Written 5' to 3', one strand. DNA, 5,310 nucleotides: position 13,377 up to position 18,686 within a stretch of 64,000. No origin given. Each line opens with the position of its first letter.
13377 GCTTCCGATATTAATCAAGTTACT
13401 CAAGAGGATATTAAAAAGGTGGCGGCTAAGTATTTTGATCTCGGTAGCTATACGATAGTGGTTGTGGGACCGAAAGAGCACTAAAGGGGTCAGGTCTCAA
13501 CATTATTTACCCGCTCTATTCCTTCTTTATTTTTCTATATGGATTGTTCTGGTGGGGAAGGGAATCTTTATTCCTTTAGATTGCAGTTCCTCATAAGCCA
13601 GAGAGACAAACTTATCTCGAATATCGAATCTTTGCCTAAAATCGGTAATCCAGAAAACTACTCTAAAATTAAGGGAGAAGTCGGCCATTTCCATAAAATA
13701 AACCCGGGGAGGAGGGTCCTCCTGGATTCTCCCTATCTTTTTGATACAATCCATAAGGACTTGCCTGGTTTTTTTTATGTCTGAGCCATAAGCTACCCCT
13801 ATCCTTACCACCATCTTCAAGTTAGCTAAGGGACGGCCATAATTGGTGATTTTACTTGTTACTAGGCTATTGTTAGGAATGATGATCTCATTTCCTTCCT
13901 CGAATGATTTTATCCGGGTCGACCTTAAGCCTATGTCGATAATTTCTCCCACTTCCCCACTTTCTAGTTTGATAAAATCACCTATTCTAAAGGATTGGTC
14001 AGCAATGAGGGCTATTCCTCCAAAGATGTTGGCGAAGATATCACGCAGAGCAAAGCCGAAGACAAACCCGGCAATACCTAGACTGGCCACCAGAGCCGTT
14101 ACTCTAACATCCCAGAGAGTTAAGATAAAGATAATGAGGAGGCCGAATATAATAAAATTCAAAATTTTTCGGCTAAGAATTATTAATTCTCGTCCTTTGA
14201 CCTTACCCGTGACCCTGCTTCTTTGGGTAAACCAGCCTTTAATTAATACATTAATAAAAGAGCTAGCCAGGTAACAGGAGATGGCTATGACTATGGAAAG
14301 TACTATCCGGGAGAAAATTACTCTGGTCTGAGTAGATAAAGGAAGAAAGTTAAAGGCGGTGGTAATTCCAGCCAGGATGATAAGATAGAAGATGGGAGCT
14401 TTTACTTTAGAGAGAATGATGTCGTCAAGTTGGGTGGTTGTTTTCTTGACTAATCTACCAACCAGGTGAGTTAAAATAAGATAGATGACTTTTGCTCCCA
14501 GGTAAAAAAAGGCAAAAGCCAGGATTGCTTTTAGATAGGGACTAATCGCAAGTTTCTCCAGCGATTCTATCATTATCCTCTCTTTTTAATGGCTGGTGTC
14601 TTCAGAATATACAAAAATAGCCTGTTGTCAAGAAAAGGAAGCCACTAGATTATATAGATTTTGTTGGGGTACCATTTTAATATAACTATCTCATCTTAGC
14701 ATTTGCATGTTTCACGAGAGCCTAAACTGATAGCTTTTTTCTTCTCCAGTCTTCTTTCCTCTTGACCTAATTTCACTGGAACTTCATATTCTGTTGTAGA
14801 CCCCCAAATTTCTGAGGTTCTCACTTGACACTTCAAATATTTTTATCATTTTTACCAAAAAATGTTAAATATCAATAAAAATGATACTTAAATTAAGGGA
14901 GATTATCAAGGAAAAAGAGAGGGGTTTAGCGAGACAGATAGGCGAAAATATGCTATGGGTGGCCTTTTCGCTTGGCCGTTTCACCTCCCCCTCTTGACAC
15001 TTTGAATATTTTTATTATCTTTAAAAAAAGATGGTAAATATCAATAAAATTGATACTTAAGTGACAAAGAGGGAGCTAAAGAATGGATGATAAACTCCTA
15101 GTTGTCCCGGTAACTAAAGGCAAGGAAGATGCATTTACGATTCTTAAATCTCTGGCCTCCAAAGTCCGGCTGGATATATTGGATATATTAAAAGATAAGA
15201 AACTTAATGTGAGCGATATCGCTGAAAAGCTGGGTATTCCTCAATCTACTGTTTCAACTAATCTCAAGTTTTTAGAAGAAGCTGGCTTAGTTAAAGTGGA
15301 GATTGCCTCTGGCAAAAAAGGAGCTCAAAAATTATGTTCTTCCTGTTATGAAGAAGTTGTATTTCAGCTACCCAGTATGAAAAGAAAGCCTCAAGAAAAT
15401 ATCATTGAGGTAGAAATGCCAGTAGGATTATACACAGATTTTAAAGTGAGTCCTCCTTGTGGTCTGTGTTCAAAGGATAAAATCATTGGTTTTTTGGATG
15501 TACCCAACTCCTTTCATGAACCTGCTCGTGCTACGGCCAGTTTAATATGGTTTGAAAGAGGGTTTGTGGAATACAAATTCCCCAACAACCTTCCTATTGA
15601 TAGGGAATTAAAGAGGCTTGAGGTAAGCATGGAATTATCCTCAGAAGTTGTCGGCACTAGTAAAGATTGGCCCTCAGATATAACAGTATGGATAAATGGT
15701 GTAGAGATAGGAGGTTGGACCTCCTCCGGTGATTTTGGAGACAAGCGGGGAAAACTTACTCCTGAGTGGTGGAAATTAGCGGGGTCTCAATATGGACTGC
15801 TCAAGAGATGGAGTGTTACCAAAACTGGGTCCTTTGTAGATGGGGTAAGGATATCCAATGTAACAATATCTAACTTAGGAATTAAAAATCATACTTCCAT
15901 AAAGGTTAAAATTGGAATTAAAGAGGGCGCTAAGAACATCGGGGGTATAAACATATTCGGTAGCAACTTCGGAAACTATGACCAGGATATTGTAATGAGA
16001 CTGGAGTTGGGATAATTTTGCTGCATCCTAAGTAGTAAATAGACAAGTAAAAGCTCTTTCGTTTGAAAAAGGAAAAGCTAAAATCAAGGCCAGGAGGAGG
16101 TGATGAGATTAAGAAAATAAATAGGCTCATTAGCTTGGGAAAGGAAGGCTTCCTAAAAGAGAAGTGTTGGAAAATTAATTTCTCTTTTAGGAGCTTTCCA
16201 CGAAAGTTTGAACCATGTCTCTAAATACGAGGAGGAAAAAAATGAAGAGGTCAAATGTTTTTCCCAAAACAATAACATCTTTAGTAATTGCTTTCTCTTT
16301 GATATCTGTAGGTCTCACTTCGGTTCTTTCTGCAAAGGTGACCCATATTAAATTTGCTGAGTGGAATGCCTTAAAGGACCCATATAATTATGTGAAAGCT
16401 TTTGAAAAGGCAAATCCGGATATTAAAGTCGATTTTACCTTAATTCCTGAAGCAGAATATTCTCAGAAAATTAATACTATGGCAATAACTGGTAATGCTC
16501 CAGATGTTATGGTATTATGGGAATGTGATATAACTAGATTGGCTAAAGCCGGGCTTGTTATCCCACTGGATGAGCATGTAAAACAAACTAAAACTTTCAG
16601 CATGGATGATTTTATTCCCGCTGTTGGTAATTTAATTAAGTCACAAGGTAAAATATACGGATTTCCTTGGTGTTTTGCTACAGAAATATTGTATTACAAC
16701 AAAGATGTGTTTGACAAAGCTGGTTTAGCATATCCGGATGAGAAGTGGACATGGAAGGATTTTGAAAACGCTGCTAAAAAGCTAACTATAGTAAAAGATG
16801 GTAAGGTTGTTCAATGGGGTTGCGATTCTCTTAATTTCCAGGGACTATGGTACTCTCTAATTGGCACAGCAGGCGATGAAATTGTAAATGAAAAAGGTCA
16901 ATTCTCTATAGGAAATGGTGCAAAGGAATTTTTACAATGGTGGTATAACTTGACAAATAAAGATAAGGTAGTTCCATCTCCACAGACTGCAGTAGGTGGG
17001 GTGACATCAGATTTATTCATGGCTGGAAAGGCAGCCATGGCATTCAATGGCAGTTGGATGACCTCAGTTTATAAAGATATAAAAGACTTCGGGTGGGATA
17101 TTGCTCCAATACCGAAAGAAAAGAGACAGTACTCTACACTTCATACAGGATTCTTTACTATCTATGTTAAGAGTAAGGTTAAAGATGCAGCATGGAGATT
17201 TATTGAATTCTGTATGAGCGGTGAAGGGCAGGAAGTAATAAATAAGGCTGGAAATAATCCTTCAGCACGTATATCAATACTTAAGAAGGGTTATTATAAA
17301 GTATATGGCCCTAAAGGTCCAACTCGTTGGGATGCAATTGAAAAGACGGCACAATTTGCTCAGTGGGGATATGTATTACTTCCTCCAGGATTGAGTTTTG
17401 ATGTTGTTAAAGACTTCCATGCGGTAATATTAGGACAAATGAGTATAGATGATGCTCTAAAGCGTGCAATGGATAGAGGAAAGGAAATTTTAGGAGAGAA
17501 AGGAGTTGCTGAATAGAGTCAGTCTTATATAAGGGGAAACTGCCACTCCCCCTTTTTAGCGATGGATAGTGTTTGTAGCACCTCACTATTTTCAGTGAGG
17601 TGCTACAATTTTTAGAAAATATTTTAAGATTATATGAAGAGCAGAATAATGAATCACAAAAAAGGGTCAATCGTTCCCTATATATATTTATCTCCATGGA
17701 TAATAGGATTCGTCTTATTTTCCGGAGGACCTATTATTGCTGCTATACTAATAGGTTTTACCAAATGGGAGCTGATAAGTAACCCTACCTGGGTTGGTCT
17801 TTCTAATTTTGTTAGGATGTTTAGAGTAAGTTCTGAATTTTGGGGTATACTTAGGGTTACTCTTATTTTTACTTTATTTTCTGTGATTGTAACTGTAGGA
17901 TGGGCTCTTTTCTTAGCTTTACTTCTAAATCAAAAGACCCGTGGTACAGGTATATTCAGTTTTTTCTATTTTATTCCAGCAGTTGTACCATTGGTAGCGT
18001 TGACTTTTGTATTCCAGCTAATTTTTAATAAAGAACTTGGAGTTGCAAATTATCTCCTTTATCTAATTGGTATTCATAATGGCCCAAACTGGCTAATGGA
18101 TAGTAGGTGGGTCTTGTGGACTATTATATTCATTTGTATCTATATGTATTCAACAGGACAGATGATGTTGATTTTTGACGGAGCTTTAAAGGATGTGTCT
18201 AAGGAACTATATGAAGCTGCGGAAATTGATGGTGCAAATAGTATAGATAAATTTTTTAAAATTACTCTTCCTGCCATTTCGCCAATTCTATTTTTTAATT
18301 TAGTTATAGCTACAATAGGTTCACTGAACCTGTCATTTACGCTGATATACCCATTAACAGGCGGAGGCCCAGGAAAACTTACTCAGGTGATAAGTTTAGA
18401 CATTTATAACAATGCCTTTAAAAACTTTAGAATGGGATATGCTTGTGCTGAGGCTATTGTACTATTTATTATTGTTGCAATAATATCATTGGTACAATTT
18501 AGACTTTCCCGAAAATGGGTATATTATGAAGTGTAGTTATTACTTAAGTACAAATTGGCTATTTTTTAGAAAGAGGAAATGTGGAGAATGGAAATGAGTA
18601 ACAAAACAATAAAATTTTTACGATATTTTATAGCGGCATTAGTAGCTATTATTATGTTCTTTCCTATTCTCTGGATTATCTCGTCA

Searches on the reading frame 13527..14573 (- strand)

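Call 17: search_protein_families(library=pfam, proteins=[window:13527-14573:-], max_evalue=0.00001)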
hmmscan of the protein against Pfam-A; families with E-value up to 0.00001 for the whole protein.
window:13527-14573:- (348 aa): 3 families
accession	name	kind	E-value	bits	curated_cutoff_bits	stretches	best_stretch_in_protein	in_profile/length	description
PF00924.24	MS_channel_2nd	-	4.2e-18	65.7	20.2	1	178-246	1-67/68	Mechanosensitive ion channel, beta-domain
PF21082.3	MS_channel_3rd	-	7.5e-17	62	21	1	255-337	2-88/88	Mechanosensitive ion channel MscS, C-terminal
PF21088.3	MS_channel_1st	-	3.1e-07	30.7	23.1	1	136-176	1-41/42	Mechanosensitive ion channel, transmembrane helices 2/3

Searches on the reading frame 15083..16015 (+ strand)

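Call 17: search_protein_families(library=pfam, proteins=[window:15083-16015:+], max_evalue=0.00001)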
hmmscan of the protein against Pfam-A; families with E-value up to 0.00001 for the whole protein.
window:15083-16015:+ (310 aa): 6 families
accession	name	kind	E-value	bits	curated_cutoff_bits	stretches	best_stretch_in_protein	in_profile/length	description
PF01022.26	HTH_5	-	2e-14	53.6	22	1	27-71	2-46/47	Bacterial regulatory protein, arsR family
PF12840.13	HTH_20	-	4.6e-12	46.2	27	1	24-73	1-51/51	Helix-turn-helix domain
PF13412.12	HTH_24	-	1.5e-08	34.5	21.9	1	29-71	5-48/48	Winged helix-turn-helix DNA-binding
PF12802.13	MarR_2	-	4.2e-08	33.7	27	1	30-73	8-53/61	MarR family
PF01978.25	TrmB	-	4e-07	30.2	25.6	1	34-73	16-55/68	Sugar-specific transcriptional regulator TrmB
PF09339.16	HTH_IclR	-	3.8e-06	27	22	1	30-71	6-49/52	IclR helix-turn-helix domain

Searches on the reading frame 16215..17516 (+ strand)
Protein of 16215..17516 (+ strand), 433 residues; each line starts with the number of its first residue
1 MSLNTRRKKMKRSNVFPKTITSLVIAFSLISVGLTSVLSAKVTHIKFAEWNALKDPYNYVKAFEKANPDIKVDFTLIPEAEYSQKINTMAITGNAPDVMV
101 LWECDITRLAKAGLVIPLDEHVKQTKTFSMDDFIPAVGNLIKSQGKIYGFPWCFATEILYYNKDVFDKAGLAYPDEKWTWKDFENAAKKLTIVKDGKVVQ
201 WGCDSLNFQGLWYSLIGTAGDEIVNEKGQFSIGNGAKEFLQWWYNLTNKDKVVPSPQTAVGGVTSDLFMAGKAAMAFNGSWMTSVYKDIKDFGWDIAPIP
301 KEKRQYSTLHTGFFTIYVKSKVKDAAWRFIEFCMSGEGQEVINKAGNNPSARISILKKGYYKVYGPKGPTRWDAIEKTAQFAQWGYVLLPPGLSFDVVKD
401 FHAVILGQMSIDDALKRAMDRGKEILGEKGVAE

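Call 18: search_protein_families(library=pfam, proteins=[window:16215-17516:+], max_evalue=0.00001)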
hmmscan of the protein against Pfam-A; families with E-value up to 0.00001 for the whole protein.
window:16215-17516:+ (433 aa): 2 families
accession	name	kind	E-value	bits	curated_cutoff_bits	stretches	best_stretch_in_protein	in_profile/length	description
PF01547.30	SBP_bac_1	-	2.9e-41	142.9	26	1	59-340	13-307/307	Bacterial extracellular solute-binding protein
PF13416.11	SBP_bac_8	-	1.7e-38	133.4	27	1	59-340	2-250/279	Bacterial extracellular solute-binding protein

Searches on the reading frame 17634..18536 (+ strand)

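Call 18: search_protein_families(library=pfam, proteins=[window:17634-18536:+], max_evalue=0.00001)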
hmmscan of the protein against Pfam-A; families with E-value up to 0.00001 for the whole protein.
window:17634-18536:+ (300 aa): 1 family
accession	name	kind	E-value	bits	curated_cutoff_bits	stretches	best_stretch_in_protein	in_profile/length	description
PF00528.27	BPD_transp_1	-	5.4e-19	69.1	26.4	1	89-294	3-181/184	Binding-protein-dependent transport system inner membrane component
